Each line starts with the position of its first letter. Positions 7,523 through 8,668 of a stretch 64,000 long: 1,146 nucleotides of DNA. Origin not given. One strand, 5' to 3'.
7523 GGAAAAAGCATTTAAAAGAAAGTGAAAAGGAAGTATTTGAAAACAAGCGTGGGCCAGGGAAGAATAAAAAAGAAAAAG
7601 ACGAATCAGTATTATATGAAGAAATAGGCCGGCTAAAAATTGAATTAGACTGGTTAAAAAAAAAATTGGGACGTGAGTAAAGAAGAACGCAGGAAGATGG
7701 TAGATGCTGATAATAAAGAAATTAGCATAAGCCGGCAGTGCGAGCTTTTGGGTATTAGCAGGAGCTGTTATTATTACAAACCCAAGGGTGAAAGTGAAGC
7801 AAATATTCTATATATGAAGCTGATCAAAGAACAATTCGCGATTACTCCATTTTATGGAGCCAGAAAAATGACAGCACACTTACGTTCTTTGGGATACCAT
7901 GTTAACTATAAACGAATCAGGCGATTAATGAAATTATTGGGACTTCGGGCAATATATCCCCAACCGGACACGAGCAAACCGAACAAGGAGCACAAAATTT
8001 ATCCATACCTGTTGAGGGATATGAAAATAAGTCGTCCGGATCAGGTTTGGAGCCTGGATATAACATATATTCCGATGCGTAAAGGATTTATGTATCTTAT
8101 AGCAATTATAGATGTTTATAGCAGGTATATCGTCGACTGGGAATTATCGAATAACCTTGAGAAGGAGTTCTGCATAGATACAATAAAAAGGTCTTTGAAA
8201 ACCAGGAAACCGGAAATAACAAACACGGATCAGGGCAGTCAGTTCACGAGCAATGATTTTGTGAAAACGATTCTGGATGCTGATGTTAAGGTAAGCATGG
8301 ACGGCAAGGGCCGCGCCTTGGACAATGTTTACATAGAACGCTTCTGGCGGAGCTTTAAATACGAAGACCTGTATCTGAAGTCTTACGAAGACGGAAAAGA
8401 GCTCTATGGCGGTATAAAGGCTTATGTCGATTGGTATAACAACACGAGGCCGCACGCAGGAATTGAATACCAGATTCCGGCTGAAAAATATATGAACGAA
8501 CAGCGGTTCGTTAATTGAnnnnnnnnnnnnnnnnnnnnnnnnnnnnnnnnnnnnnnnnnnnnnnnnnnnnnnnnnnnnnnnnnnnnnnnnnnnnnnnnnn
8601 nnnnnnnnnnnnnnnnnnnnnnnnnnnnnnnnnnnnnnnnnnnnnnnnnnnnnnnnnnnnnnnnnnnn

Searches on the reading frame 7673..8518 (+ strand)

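Call 9: search_protein_families(library=pfam, proteins=[window:7673-8518:+])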
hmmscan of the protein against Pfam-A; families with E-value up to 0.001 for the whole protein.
window:7673-8518:+ (281 aa): 5 families
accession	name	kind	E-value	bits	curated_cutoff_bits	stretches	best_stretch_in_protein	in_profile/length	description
PF00665.32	rve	-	1.2e-22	80.5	32.6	1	120-214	2-101/102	Integrase core domain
PF13276.12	HTH_21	-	1.5e-15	57.6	28.1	1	48-97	7-58/60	HTH-like domain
PF13683.12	rve_3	-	2e-14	53.5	26.5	1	204-269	2-67/67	Integrase core domain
PF13333.12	rve_2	-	3.1e-05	24.5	22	1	222-269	1-48/56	Integrase core domain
PF24764.1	rva_4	-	0.00072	19.8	26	0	118-228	3-112/194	Integrase core domain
